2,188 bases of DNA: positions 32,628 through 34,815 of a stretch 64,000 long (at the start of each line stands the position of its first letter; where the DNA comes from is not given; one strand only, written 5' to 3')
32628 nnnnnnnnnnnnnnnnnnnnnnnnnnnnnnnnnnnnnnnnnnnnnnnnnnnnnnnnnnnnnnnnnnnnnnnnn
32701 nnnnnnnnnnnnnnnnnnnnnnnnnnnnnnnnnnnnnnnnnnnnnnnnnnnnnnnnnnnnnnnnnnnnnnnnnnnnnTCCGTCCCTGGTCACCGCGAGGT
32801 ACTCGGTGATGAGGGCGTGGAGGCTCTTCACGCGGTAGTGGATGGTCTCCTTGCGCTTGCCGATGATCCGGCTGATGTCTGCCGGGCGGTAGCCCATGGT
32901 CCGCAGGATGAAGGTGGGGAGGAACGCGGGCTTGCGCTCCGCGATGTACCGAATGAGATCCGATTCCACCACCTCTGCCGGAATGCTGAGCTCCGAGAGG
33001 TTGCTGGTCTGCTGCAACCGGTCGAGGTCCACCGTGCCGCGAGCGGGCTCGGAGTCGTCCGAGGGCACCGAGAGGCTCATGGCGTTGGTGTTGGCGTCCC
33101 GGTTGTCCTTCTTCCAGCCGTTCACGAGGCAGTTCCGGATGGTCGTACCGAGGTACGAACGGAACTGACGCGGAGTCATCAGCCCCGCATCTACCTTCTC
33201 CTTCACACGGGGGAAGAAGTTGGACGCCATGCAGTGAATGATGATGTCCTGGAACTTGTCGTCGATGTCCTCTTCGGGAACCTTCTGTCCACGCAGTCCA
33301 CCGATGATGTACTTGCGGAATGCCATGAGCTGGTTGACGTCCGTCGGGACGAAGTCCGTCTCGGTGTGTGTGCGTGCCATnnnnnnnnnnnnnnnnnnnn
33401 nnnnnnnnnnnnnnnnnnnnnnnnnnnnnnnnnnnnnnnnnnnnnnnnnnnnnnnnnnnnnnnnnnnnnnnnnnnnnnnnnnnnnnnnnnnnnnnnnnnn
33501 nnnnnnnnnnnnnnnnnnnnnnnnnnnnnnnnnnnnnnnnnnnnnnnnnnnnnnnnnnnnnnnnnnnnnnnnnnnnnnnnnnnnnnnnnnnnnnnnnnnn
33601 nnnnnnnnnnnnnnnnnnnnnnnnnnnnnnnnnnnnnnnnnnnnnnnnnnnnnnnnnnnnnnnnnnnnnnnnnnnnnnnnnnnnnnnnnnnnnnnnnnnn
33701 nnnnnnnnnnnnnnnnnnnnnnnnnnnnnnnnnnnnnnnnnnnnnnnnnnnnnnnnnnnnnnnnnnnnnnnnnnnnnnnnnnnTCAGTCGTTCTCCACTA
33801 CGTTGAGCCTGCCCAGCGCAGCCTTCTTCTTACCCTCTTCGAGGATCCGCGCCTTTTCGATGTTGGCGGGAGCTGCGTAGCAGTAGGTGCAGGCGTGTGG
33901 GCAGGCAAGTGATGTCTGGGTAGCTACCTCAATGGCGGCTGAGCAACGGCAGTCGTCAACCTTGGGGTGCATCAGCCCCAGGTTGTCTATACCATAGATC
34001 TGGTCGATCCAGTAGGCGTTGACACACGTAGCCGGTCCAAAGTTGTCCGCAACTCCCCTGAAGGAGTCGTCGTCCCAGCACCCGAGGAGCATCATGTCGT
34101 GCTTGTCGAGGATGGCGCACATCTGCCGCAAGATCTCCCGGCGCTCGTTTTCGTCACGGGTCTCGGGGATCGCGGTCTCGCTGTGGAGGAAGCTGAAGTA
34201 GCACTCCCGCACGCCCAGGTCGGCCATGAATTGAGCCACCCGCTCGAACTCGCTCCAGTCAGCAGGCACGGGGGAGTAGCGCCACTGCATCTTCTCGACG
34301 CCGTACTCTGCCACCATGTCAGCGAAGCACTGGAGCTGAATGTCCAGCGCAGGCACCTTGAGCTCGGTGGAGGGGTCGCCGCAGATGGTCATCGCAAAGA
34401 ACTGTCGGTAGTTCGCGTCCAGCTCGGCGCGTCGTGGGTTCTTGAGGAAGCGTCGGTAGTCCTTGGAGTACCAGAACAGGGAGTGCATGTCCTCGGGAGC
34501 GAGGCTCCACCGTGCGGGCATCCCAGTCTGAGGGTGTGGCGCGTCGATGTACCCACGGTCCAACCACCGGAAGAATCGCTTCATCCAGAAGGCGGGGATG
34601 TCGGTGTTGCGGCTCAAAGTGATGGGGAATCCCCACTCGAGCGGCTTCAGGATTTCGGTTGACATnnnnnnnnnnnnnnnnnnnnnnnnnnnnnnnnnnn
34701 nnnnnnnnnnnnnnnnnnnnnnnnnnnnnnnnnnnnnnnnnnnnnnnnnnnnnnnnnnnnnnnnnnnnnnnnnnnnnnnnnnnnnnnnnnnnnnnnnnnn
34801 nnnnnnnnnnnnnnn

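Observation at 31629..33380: ECF-sigma-like N-terminal domain fused to four ~65-aa tandem repeats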

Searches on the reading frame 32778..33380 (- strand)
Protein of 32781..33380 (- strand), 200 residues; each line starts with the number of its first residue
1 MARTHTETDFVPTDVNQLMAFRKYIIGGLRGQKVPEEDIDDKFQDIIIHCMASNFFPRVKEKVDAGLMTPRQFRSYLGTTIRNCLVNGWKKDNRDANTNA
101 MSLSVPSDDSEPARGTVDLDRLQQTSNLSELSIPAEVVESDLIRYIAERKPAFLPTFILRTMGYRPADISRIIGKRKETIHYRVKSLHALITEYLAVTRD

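Call 31: search_dna_similar(query=window:32781-33380:-, collection=phages, mode=protein, max_evalue=10, max_rows=25)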
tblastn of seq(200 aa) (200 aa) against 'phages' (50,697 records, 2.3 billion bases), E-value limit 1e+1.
Records with a match: 3; places in all: 3; records where one place covers at least 80% of the query: 0.
Best place of each record, by identity: <60% 3.
By first word of the organism name: Staphylococcus 2; Bacteriophage 1.
By host as written in the record: Staphylococcus aureus 2; - 1.
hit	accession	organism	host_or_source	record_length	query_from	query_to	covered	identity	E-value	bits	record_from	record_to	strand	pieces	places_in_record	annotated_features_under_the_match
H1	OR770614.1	Staphylococcus phage vB_StaM_PB50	Staphylococcus aureus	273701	90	140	26%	43.1%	1e+0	36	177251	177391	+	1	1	hypothetical protein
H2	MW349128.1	Staphylococcus phage Machias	Staphylococcus aureus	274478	90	140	26%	41.2%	8e+0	33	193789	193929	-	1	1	hypothetical protein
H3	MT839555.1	Bacteriophage sp.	human fecal samples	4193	49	89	21%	41.5%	2e+0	35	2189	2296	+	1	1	record has no annotation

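Call 35: search_solved_structures(query=A2, max_evalue=10, show_alignments=3)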
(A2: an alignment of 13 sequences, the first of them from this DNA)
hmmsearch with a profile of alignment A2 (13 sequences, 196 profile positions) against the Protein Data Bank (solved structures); distinct sequences matched with E-value up to 10: 30.
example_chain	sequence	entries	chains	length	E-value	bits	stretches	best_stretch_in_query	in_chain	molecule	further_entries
2efo_A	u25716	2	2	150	0.049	16.3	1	153-187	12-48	150aa long hypothetical transcriptional regulator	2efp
2e7w_A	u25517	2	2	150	0.049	16.3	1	153-187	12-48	150aa long hypothetical transcriptional regulator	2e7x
2pmh_A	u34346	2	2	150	0.049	16.2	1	153-187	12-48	150aa long hypothetical transcriptional regulator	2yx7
2efq_A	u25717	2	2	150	0.049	16.2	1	153-187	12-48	150aa long hypothetical transcriptional regulator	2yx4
5zx2_F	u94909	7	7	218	0.052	16.2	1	69-184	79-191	ECF RNA polymerase sigma factor SigH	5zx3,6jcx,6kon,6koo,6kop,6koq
9m9d_F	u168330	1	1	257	0.064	15.9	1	114-193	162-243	ECF RNA polymerase sigma factor SigE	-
9m9e_F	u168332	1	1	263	0.069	15.8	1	114-193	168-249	ECF RNA polymerase sigma factor SigE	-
9m98_F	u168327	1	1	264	0.07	15.7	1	114-193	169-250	ECF RNA polymerase sigma factor SigE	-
3mzy_A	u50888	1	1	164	0.093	15.3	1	69-193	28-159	RNA polymerase sigma-H factor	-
2efn_A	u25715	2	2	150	0.1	15.2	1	153-187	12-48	150aa long hypothetical transcriptional regulator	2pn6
2cyy_A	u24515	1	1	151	0.18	14.4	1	157-190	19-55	Putative HTH-type transcriptional regulator PH1519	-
7r3g_B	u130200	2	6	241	0.21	14.2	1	156-186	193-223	Regulatory protein RhlR | PROSS optimized variant of RhlR with 75 mutations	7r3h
1ri7_A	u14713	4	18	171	0.23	14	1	157-190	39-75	Putative transcriptional regulator | Putative HTH-type transcriptional regulator PH1519 | Uncharacterized HTH-type transcriptional regulator PH1519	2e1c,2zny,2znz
2ia0_A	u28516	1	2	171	0.24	14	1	160-190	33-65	Putative HTH-type transcriptional regulator PF0864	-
9ugr_A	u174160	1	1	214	0.31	13.6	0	124-188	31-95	Syn-F4-Link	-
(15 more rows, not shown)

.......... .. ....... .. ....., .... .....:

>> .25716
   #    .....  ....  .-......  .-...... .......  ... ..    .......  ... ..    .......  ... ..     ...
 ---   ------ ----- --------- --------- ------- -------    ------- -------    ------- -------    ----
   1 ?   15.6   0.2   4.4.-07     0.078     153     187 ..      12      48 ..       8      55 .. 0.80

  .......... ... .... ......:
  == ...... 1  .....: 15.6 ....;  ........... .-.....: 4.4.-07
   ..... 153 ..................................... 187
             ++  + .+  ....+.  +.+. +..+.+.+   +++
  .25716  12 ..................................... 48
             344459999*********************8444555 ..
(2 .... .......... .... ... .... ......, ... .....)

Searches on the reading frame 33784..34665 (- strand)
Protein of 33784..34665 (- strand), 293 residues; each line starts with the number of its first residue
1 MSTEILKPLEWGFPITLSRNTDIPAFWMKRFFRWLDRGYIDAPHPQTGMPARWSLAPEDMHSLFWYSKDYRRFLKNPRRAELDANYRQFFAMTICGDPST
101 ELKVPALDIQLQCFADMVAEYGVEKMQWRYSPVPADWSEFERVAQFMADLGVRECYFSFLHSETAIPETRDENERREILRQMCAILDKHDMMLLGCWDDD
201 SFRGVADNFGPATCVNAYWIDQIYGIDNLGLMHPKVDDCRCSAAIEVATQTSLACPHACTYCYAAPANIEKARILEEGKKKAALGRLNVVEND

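Call 19: search_protein_families(library=pfam, proteins=[window:33784-34665:-], max_evalue=0.01)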
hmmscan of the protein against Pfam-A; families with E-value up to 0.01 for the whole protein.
window:33784-34665:- (293 aa): 1 family
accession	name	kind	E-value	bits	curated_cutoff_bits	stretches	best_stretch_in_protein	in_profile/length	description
PF08902.16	DUF1848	-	4.8e-32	112.2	30.5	1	15-264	2-262/262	Domain of unknown function (DUF1848)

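Call 77: search_protein_families(library=phrogs, proteins=[window:33784-34665:-], max_evalue=0.01)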
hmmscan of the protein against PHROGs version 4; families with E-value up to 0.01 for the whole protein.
window:33784-34665:- (293 aa): 0 families
